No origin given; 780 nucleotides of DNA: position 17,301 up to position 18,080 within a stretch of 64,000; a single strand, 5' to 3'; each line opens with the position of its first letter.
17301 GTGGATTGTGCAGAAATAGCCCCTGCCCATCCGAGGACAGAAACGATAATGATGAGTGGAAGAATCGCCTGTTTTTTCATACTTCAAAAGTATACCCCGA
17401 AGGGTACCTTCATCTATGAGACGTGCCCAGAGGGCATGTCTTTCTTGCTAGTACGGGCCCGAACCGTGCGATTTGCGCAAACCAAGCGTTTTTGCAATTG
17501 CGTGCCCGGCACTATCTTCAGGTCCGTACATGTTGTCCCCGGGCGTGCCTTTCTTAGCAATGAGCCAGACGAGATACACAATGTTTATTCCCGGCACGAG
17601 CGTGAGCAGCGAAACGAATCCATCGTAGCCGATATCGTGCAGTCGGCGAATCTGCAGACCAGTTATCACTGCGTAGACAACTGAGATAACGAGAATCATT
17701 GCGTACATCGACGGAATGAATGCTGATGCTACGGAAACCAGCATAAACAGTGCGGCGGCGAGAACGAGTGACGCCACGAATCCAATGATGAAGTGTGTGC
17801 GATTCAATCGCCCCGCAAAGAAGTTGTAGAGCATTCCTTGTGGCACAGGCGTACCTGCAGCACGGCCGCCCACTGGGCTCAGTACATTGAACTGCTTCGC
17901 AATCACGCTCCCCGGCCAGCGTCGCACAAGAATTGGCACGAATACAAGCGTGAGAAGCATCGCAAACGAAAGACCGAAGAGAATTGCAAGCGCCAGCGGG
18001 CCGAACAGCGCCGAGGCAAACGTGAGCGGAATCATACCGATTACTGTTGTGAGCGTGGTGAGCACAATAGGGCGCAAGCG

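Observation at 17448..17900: RND efflux pump with a C-terminal DUF805 fusion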

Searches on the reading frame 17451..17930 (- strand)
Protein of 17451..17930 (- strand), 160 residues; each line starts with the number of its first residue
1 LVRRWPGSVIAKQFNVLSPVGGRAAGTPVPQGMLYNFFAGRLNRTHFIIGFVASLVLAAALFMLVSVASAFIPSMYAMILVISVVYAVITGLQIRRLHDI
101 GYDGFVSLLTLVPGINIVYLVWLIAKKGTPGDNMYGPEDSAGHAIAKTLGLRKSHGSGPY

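Call 3: search_protein_families(library=pfam, proteins=[window:17451-17930:-], max_evalue=0.01)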
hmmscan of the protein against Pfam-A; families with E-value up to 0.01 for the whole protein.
window:17451-17930:- (160 aa): 1 family
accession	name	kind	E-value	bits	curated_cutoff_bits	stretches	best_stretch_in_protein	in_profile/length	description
PF05656.20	DUF805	-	2.6e-17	63.7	25.7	1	38-137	4-111/111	Protein of unknown function (DUF805)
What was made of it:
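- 17517..17834 (-): DUF805 module, residues 1055-1160 (Pfam match 1060-1159). 63.7 bits against a cut-off of 25.7 (call 3).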

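Call 4: search_protein_families(library=ncbifam, proteins=[window:17451-17930:-], max_evalue=0.01)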
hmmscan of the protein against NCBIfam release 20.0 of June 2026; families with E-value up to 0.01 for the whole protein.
window:17451-17930:- (160 aa): 0 families

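Call 12: find_homologous_proteins(query=window:17451-17927:-, max_evalue=0.001)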
Query window:17451-17927:-: 538 candidates shared short words with the query, none scored E <= 0.001.
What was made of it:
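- Tried and rejected: A word-index homology search with the tail alone returned nothing (call 12).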

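Call 19: find_related_loci(query=window:17451-17909:-, collection=genome_contigs, flank=5000)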
Query window:17451-17909:- (153 aa) in genome_contigs; peptide patterns used: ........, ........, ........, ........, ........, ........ (x = any residue, [..] = any of these).
58 stretches matched a pattern, but none encodes a relative of the query by tblastn (E <= 1e-3).
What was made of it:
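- Tried and rejected: A genome_contigs scan with the single tail found nothing (call 19).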

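Call 21: search_solved_structures(query=window:17451-17909:-, max_evalue=1)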
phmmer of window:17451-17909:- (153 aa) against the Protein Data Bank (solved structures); distinct sequences matched with E-value up to 1: 2.
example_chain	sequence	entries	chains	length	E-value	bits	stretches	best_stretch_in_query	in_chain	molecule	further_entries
6wb9_6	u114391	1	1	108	0.34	14.3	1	71-118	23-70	ER membrane protein complex subunit 6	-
7kra_F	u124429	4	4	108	0.66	13.4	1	71-118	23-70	ER membrane protein complex subunit 6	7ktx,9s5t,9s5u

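Call 23: search_protein_representatives(protein=window:17451-17909:-)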
Query: 153 residues. Proteins with E-value up to 0.001 (for the whole library): 5390; up to 1e-10: 57; up to 1e-30: 0. The best 150 are listed.
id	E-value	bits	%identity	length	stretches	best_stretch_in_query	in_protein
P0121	1.5e-29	119.4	36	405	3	29-143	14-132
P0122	2.3e-28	115.5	42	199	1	19-153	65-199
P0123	3.9e-24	101.8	34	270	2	27-132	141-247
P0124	2.7e-20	89.4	31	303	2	24-133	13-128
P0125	5.0e-20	88.5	54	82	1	74-153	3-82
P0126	7.1e-20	88.0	30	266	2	39-135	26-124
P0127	2.1e-18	83.2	35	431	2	30-131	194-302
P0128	5.3e-18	81.9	33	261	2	31-132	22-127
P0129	5.8e-18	81.8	35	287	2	56-132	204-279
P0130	8.0e-17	78.1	39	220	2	28-131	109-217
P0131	2.6e-16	76.4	34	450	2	22-135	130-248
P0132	3.5e-14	69.5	38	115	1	45-153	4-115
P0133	5.0e-14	69.0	36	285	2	30-132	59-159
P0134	5.9e-14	68.8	38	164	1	28-131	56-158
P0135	1.0e-13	68.0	32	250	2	28-130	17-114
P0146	5.3e-12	62.4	37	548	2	31-135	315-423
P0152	6.9e-12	62.1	29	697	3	29-117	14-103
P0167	3.9e-11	59.6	31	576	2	28-133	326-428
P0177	1.0e-10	58.3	41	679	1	31-136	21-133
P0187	1.7e-10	57.6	42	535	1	26-138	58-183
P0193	2.1e-10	57.3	34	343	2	65-131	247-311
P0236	5.9e-10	55.8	35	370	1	20-137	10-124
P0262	1.3e-09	54.7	34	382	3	32-134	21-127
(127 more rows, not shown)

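Call 26: find_related_loci(query=A2, collection=metagenome_contigs, flank=5000)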
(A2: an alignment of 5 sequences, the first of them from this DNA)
Query A2 (154 aa) in metagenome_contigs; peptide patterns used: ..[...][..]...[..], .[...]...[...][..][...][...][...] (x = any residue, [..] = any of these).
190 stretches matched a pattern; 1 encode a relative of the query (tblastn E <= 1e-3); 1 distinct loci.
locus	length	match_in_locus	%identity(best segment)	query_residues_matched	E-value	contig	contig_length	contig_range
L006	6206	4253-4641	30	28-154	1e-18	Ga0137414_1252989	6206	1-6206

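Call 27: find_related_loci(query=A2, collection=genome_contigs, flank=5000)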
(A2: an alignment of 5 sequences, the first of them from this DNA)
Query A2 (154 aa) in genome_contigs; peptide patterns used: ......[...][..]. (x = any residue, [..] = any of these).
51 stretches matched a pattern; 23 encode a relative of the query (tblastn E <= 1e-3); 23 distinct loci.
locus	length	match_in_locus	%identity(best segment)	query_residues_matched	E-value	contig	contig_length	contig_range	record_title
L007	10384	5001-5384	34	32-153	2e-12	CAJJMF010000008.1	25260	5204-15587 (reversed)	MAG TPA_asm: uncultured Sutterella sp. isolate ERR1430541-bin.59 genome assembly, contig: NODE_1906_length_25260_cov_5.8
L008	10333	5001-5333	32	19-132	4e-12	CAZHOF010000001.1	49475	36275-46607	MAG TPA_asm: uncultured Candidatus Saccharibacteria bacterium isolate SRP178699_co1_460 genome assembly, contig: NODE_62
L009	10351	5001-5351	39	34-141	2e-11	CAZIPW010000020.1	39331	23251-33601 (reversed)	MAG TPA_asm: uncultured Verrucomicrobiota bacterium isolate binchicken_co3_286 genome assembly, contig: NODE_3001_length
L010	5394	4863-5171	36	33-132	2e-11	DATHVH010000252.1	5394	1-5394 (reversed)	MAG TPA_asm: Anditalea sp. isolate SMAG_U16128 k141_1466173, whole genome shotgun sequence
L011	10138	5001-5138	52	88-132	1e-10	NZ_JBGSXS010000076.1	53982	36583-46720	MAG: Aquiflexum sp. isolate JTS-RE71 k141_573653, whole genome shotgun sequence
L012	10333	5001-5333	28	29-132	4e-10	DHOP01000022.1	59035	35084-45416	MAG TPA_asm: Prevotella sp. UBA5387 UBA5387_contig_10464, whole genome shotgun sequence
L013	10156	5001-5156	46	87-138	3e-10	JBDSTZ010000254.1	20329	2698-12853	MAG: Massilia sp. isolate cluster1_bin.57 k127_721493, whole genome shotgun sequence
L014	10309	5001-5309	31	33-132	4e-10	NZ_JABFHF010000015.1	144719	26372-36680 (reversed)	Aquiflexum lacus strain CUG 91378 NODE_15_length_144719_cov_95.5287_ID_2161, whole genome shotgun sequence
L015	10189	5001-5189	38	69-132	9e-9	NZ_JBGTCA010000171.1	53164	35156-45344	MAG: Aquiflexum sp. isolate JTS-RE109 k141_10522236, whole genome shotgun sequence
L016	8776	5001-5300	34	28-129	5e-9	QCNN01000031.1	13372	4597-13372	SAR116 cluster bacterium AG-426-B08 Ga0172102_131, whole genome shotgun sequence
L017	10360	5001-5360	33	15-132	1e-8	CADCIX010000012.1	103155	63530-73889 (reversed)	MAG: uncultured Veillonellaceae bacterium isolate RUG14684 genome assembly, contig: RUG14684_asm_12, whole genome shotgu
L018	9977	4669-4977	30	33-132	1e-8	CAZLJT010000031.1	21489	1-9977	MAG TPA_asm: uncultured Aquiflexum sp. isolate SRP319275_co1_317 genome assembly, contig: NODE_2492_length_21489_cov_4.6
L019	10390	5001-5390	27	29-152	1e-8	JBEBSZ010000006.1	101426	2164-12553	MAG: Aeromicrobium sp. isolate T2.bin.162 NODE_486_length_101426_cov_54.231713, whole genome shotgun sequence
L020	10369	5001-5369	32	16-135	3e-8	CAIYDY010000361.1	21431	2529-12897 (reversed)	MAG: uncultured Acidobacteriia bacterium isolate YR_bin-1866 genome assembly, contig: bin-1866:361/459, whole genome sho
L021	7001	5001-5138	46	72-117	1e-7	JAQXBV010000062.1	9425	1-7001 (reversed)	MAG: Yoonia sp. isolate cluster4_bin.28 k119_468560, whole genome shotgun sequence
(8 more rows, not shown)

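Call 52: search_protein_families(library=pfam, alignment_id=A4, max_evalue=0.001)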
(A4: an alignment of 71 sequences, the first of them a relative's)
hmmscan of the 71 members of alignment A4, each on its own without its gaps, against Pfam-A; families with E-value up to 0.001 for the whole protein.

A. member 1, P0121 (405 aa): 2 families
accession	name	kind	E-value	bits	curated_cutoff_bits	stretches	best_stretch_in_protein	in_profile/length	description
PF05656.20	DUF805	-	7.8e-53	178.1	25.7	3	16-119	4-111/111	Protein of unknown function (DUF805)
PF18936.5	DUF5684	-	2.4e-06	28.5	27.4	0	82-107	17-42/81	Family of unknown function (DUF5684)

B. families by the number of members that match (of 71 scanned): 31 families (the first 25 are shown)
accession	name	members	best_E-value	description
PF05656.20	DUF805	71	5.6e-69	Protein of unknown function (DUF805)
PF12773.13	DZR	12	2e-05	Double zinc ribbon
PF13240.11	Zn_Ribbon_1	11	1.6e-09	zinc-ribbon domain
PF13248.11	Zn_ribbon_3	7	3.3e-06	zinc-ribbon domain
PF18936.5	DUF5684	5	2.4e-06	Family of unknown function (DUF5684)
PF14803.11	Zn_ribbon_Nudix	3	0.00047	Nudix N-terminal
PF09297.16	Zn_ribbon_NUD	2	5.7e-05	NADH pyrophosphatase zinc ribbon domain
PF13520.12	AA_permease_2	1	2.6e-31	Amino acid permease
PF00069.31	Pkinase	1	4.7e-26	Protein kinase domain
PF00324.27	AA_permease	1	3e-17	Amino acid permease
PF13365.12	Trypsin_2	1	1.5e-15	Trypsin-like peptidase domain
PF07714.23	PK_Tyr_Ser-Thr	1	1.8e-14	Protein tyrosine and serine/threonine kinase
PF00498.31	FHA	1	1.8e-11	FHA domain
PF09851.14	SHOCT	1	6.1e-10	Short C-terminal domain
PF10708.14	DUF2510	1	9.4e-09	Protein of unknown function (DUF2510)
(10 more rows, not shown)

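Call 53: predict_structure(alignment_id=A3)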
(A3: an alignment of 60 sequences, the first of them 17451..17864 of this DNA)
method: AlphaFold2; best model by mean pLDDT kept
length: 138 residues; sequences in the alignment: 60
mean_pLDDT: 89.7   pTM: 0.82
mean pLDDT of the five models: 89.7, 88.8, 88.2, 88.0, 86.8
residues with pLDDT >= 90: 99; 70-90: 30; 50-70: 5; < 50: 4
segments of 3 or more residues with pLDDT < 50: 135-138
pLDDT, mean of each block of 10 residues (from residue 1): 76 91 96 95 87 90 95 97 94 95 97 90 89 55
secondary structure, 60 per line:
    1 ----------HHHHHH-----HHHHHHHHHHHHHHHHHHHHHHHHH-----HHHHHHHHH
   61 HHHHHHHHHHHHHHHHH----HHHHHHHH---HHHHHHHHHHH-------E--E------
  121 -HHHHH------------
elements in order: H11-16 H22-46 H52-77 H82-89 H93-103 H122-126
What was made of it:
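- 17556..17621 (-): Third hydrophobic element, residues 1126-1147. It is broken at V-P-G into 8- and 11-residue helices and is inferred to be a re-entrant hairpin. Deep-alignment AF2 model (call 53).
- On DUF805 (Pfam PF05656): AF2 pLDDT 89.7 (call 53).
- Checked: With a deep alignment, AlphaFold gives two long TM helices plus a third hydrophobic element broken at V-P-G into 8- and 11-residue helices (call 53).
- The tail folds confidently as DUF805 (pLDDT 89.7, call 53).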

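Call 57: search_protein_families(library=pfam, proteins=[P0146, P0152, P0167, P0177, P0187, P0127, P0131, P0236, P0262, P0193], max_evalue=0.001)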
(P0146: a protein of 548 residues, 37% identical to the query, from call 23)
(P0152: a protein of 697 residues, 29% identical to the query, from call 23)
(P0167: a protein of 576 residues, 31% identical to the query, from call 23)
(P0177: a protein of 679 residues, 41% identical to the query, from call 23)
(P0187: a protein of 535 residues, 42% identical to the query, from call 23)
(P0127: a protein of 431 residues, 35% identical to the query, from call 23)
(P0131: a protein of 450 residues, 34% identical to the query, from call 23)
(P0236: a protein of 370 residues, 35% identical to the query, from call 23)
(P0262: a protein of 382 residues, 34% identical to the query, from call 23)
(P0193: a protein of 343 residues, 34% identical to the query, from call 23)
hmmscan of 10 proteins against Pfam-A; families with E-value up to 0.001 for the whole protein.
P0146 (548 aa): 3 families
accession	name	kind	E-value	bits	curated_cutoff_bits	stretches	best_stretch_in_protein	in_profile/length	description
PF13520.12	AA_permease_2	-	2.6e-31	109.4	27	1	4-280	120-405/427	Amino acid permease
PF05656.20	DUF805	-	1.1e-29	103.6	25.7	2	313-418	2-111/111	Protein of unknown function (DUF805)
PF00324.27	AA_permease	-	3e-17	62.9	24.6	1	8-277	119-418/470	Amino acid permease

P0152 (697 aa): 2 families
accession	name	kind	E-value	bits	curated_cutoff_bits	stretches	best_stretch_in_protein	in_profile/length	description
PF05656.20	DUF805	-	5.6e-69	230.1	25.7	3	324-441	2-110/111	Protein of unknown function (DUF805)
PF18936.5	DUF5684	-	0.001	20.1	27.4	0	390-430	3-42/81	Family of unknown function (DUF5684)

P0167 (576 aa): 2 families
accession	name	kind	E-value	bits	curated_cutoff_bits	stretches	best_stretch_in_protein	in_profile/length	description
PF05656.20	DUF805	-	5e-58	194.8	25.7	2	314-425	1-111/111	Protein of unknown function (DUF805)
PF10708.14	DUF2510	-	9.4e-09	35.3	24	1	16-42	3-30/35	Protein of unknown function (DUF2510)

P0177 (679 aa): 5 families
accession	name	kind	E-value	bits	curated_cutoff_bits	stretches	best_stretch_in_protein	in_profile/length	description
PF00069.31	Pkinase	-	4.7e-26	92.2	31.7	1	383-586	6-198/263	Protein kinase domain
PF05656.20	DUF805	-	5.6e-21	75.5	25.7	1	18-127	1-111/111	Protein of unknown function (DUF805)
PF07714.23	PK_Tyr_Ser-Thr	-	1.8e-14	54.1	23.1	1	380-601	3-221/258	Protein tyrosine and serine/threonine kinase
PF01636.29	APH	-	7.8e-05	23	23.2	1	508-534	171-198/239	Phosphotransferase enzyme family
PF01163.29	RIO1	-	0.00075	19.6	22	0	392-531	24-149/187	RIO domain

P0187 (535 aa): 5 families
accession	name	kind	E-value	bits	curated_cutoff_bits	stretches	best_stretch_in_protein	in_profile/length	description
PF05656.20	DUF805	-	4.5e-20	72.6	25.7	1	63-174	4-110/111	Protein of unknown function (DUF805)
PF13365.12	Trypsin_2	-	1.5e-15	58.7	27.6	1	333-497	1-144/144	Trypsin-like peptidase domain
PF13240.11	Zn_Ribbon_1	-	1e-05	25.6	25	1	2-24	1-23/23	zinc-ribbon domain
PF02028.23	BCCT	-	0.00062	18.8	27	0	196-236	121-159/485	BCCT, betaine/carnitine/choline family transporter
PF03896.21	TRAP_alpha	-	0.00066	19.4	24.7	0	185-250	105-173/180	Translocon-associated protein (TRAP), alpha subunit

P0127 (431 aa): 3 families
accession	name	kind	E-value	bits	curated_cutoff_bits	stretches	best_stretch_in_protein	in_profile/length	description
PF05656.20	DUF805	-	1.1e-42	145.4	25.7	2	320-426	1-110/111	Protein of unknown function (DUF805)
PF00498.31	FHA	-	1.8e-11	44.7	20.7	1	27-92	3-66/67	FHA domain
PF16697.10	Yop-YscD_cpl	-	4.9e-06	27.2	33.2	1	18-92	12-83/94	Inner membrane component of T3SS, cytoplasmic domain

P0131 (450 aa): 4 families
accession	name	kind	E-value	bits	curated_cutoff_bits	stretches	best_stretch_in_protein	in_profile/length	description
PF05656.20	DUF805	-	1.5e-31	109.6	25.7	2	322-429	1-111/111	Protein of unknown function (DUF805)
PF13717.11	Zn_ribbon_4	-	8.4e-05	22.9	30.3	0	1-32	1-35/36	zinc-ribbon domain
PF13425.11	O-antigen_lig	-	0.0002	20.8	31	1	157-289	192-317/462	O-antigen ligase like membrane protein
PF13787.11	HXXEE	-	0.00023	22.3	25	0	309-386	13-91/114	Protein of unknown function with HXXEE motif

P0236 (370 aa): 1 family
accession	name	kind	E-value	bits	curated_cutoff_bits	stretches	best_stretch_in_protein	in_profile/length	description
PF05656.20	DUF805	-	3.6e-20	72.9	25.7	1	19-117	3-111/111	Protein of unknown function (DUF805)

P0262 (382 aa): 1 family
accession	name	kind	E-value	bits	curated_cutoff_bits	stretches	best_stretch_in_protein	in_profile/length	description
PF05656.20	DUF805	-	1.2e-46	158.2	25.7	2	301-375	37-111/111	Protein of unknown function (DUF805)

P0193 (343 aa): 2 families
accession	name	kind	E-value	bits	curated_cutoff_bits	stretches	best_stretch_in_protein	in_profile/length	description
PF05656.20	DUF805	-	7.3e-38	129.9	25.7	2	190-310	1-111/111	Protein of unknown function (DUF805)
PF04893.22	Yip1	-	0.00022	21.6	28.6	0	206-296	97-172/173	Yip1 domain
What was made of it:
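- Closest known: APC amino-acid permease with a C-terminal DUF805 x2. Same: A DUF805 module appended to the cytoplasmic C-terminus of a multi-TM secondary transporter (call 57).
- An APC permease carries DUF805 at the same C-terminal position (P0146, call 57). A second transporter family (APC) carries DUF805 at the same position (call 57), hinting at a transporter-related role.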

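Call 58: fold_search(model_id=the predicted structure, library=pdb)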
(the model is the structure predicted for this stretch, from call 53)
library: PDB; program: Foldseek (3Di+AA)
matches with E <= 10: 9; with E <= 0.001: 0
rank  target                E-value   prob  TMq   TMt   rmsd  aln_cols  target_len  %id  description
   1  6l7o_G                2.6e+00  0.11  0.21  0.17  18.9        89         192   17  cryo-EM structure of cyanobacteria Fd-NDH-1L complex (released 2020-02-19)
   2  6l7p_G                3.4e+00  0.09  0.21  0.17  18.7        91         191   16  cryo-EM structure of cyanobacteria NDH-1LdelV complex (released 2020-02-19)
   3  2gm7_D                5.3e+00  0.04  0.21  0.16  12.8       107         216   17  TenA Homolog/Thi-4 Thiaminase from Pyrobaculum Aerophilum (released 2006-04-18)
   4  6khi_G                6.9e+00  0.04  0.21  0.19  18.0       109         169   17  Supercomplex for cylic electron transport in cyanobacteria (released 2020-02-12)
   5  8uck_A                7.7e+00  0.02  0.18  0.11  12.0       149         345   11  Komagataella pastoris Cytochrome c oxidase (9 subunits) in complex with human VMAT2 (released 2024-10-09)
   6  5ogk_E                7.7e+00  0.01  0.18  0.09  16.1       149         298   11  Crystal structure of a nucleotide sugar transporter with bound nucleotide sugar. (released 2017-11-22)
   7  5nl1_C                9.5e+00  0.08  0.29  0.29   8.4        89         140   16  Shigella IpaA-VBS3/TBS in complex with the Talin VBS1 domain 488-512 (released 2018-05-16)
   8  6gux                  9.5e+00  0.06  0.29  0.19  12.8       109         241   16  Dark-adapted structure of Archaerhodopsin-3 at 100K (released 2019-10-09)
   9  5ogk_B                9.5e+00  0.01  0.15  0.09  14.4       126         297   10  Crystal structure of a nucleotide sugar transporter with bound nucleotide sugar. (released 2017-11-22)
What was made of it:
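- On DUF805 (Pfam PF05656): There is no PDB analogue (calls 21, 58).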
